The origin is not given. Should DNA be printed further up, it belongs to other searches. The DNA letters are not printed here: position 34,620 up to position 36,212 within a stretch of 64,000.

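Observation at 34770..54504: Twin dehydrogenase / OmcS-like cytochrome modules: candidate enzyme-coupled nanowire system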

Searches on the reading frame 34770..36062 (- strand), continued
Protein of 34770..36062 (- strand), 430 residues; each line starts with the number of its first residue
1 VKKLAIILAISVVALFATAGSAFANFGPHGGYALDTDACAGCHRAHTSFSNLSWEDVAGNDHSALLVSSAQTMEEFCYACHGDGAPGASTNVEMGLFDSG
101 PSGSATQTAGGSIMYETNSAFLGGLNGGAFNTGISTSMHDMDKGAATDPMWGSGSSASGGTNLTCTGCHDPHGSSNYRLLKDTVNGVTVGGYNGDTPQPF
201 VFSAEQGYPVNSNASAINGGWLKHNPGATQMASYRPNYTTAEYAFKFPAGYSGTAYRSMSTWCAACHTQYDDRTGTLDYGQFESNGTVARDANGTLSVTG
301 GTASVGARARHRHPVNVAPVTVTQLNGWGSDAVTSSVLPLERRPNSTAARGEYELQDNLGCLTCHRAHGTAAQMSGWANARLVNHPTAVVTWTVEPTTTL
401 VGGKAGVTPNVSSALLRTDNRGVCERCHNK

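Call 20: fold_search(model_id=the predicted structure, library=pdb)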
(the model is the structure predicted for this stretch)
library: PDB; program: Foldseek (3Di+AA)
matches with E <= 10: 68; with E <= 0.001: 0
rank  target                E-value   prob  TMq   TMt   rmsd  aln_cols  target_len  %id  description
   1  2iik_B                2.1e+00  0.06  0.07  0.07  11.6        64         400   19  Crystal Structure of human peroxisomal acetyl-CoA acyl transferase 1 (ACAA1) (released 2006-10-10)
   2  9e5c_6f               3.9e+00  0.05  0.07  0.08   7.2        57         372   19  Cryo-EM structure of 96 nm repeat of microtubule doublet from T. brucei flagellum (released 2025-03-12)
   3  9e5c_6g               4.2e+00  0.05  0.07  0.08   7.3        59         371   20  Cryo-EM structure of 96 nm repeat of microtubule doublet from T. brucei flagellum (released 2025-03-12)
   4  2re7                  4.7e+00  0.12  0.05  0.15   5.6        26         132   19  Crystal structure of a pyridoxamine 5'-phosphate oxidase related protein (psyc_0186) from psychrobacter arcticus 273-4 a (released 2007-10-09)
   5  3pgz_B                5.3e+00  0.14  0.04  0.15   0.9        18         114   28  Crystal structure of a single strand binding protein (SSB) from bartonella henselae (released 2010-12-22)
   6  3pgz_A                5.3e+00  0.11  0.04  0.16   1.1        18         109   28  Crystal structure of a single strand binding protein (SSB) from bartonella henselae (released 2010-12-22)
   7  9qgn_1A               5.3e+00  0.10  0.04  0.12   1.6        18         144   17  Cryo-EM structure of the PlPVC1 cap, 6-fold symmetrized (C6), in extended state (released 2025-10-29)
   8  9qgl_1A               5.3e+00  0.10  0.04  0.11   1.6        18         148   17  Cryo-EM structure of the PlPVC1 baseplate, 6-fold symmetrized (C6), in extended state (released 2025-10-29)
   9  6rao_A                5.3e+00  0.08  0.04  0.11   1.7        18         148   22  Cryo-EM structure of the anti-feeding prophage (AFP) baseplate, 6-fold symmetrised (released 2019-04-17)
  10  5o61_g                5.3e+00  0.08  0.05  0.30   2.4        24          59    8  The complete structure of the Mycobacterium smegmatis 70S ribosome (released 2017-07-12)
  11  4lhc_B                5.7e+00  0.03  0.05  0.03   9.2        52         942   17  Crystal structure of Synechocystis sp. PCC 6803 glycine decarboxylase (P-protein), holo form with pyridoxal-5'-phospha (released 2013-10-16)
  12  1srs_A                5.7e+00  0.02  0.05  0.15  10.4        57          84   10  SERUM RESPONSE FACTOR (SRF) CORE COMPLEXED WITH SPECIFIC SRE DNA (released 1995-07-28)
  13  4g9o_B                6.0e+00  0.08  0.05  0.08   1.5        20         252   25  Crystal Structure of H234A Mutant of Stationary Phase Survival Protein (SurE) from Salmonella typhimurium (released 2013-03-13)
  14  5ksq_A                6.0e+00  0.07  0.04  0.08   1.6        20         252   25  Stationary phase survival protein E (SurE) from Xylella fastidiosa (released 2017-07-19)
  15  2baf_MODEL_1_A        6.0e+00  0.00  0.05  0.10  56.2       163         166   13  Bovine Fibrinogen alpha-C Domain (released 2006-02-28)
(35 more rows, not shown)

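Call 87: predict_structure(alignment_id=A4)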
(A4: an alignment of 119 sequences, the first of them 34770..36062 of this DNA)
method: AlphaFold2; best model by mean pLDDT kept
length: 430 residues; sequences in the alignment: 119
mean_pLDDT: 80.9   pTM: 0.83
mean pLDDT of the five models: 80.9, 80.1, 76.6, 72.3, 69.4
residues with pLDDT >= 90: 130; 70-90: 218; 50-70: 57; < 50: 25
segments of 3 or more residues with pLDDT < 50: 19-26, 35-40, 42-48, 155-157
pLDDT, mean of each block of 10 residues (from residue 1): 89 60 47 50 46 71 63 81 76 87 81 87 89 69 78 58 85 84 91 90 91 63 82 89 94 94 89 88 87 84 90 93 93 94 93 95 89 79 89 82 71 80 82
secondary structure, 60 per line:
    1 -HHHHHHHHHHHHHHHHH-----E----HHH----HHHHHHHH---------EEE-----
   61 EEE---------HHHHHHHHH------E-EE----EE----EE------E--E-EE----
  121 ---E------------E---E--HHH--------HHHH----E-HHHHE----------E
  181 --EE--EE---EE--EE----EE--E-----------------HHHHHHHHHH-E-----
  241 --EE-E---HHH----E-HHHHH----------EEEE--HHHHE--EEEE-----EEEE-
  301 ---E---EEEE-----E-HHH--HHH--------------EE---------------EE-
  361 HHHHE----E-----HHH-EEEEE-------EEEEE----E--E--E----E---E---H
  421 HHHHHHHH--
elements in order: H2-18 H36-43 E53-55 E61-63 H73-81 H155-158 H165-168 H224-233 H259-263 E274-277 H280-283 E287-290 E296-299 E308-311 H361-364 E380-384 E392-396 H420-428

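Call 89: fold_search(model_id=the predicted structure, library=pdb)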
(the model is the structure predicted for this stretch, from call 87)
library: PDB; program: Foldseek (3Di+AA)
matches with E <= 10: 26; with E <= 0.001: 0
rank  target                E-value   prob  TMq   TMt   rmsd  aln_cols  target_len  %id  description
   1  5l57                  5.5e+00  0.01  0.05  0.06   8.6        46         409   11  Crystal structure of Iso-citrate Dehydrogenase R132H in complex with a novel inhibitor (compound 13a) (released 2016-12-14)
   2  7pjn_A                5.5e+00  0.01  0.05  0.05   8.5        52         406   10  Crystal Structure of Ivosidenib-resistant IDH1 variant R132C S280F in complex with NADPH and inhibitor DS-1001B (released 2022-07-13)
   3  4aov                  5.9e+00  0.02  0.06  0.06   7.7        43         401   12  DpIDH-NADP. The complex structures of Isocitrate dehydrogenase from Clostridium thermocellum and Desulfotalea psychrophi (released 2012-07-11)
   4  2uxq_B                6.2e+00  0.02  0.06  0.06   7.7        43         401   12  Isocitrate dehydrogenase from the psychrophilic bacterium Desulfotalea psychrophila: biochemical properties and crysta (released 2008-02-05)
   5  4esk_A                6.2e+00  0.02  0.06  0.17   8.4        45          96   18  Crystal structure of a strand-swapped dimer of Mouse Leukocyte-associated immunoglobulin-like receptor 1 (NYSGRC-00604 (released 2012-05-02)
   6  9mb9_R                6.6e+00  0.01  0.06  0.04  14.5        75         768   13  Cryo-EM structure of Gi-bound GPCR (released 2025-10-01)
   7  6emy_B                7.0e+00  0.02  0.06  0.08   5.5        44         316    9  Structure of the Tn1549 transposon Integrase (aa 82-397, Y379F) in complex with transposon right end DNA (released 2018-04-04)
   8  5h06_A                7.0e+00  0.02  0.05  0.05   7.6        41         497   20  Crystal structure of AmyP in complex with maltose (released 2017-08-16)
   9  5h05_B                7.0e+00  0.02  0.05  0.05   7.6        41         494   20  Crystal structure of AmyP E221Q in complex with MALTOTRIOSE (released 2017-08-16)
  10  9mbd_A                7.5e+00  0.01  0.06  0.04  13.1        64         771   12  Cryo-EM structure of Apo-GPCR (released 2025-10-01)
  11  6o2z_A                7.5e+00  0.01  0.05  0.05   8.2        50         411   10  Crystal structure of IDH1 R132H mutant in complex with compound 32 (released 2019-06-26)
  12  5h06_B                8.0e+00  0.02  0.05  0.05   7.5        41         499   20  Crystal structure of AmyP in complex with maltose (released 2017-08-16)
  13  5h05_A                8.0e+00  0.02  0.05  0.04   7.7        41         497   20  Crystal structure of AmyP E221Q in complex with MALTOTRIOSE (released 2017-08-16)
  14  6u4j_A                8.0e+00  0.01  0.05  0.05   8.3        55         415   13  Crystal structure of IDH1 R132H mutant in complex with FT-2102 (released 2020-03-04)
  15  1a64_A                8.0e+00  0.01  0.05  0.12  11.8        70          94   14  ENGINEERING A MISFOLDED FORM OF RAT CD2 (released 1998-05-27)
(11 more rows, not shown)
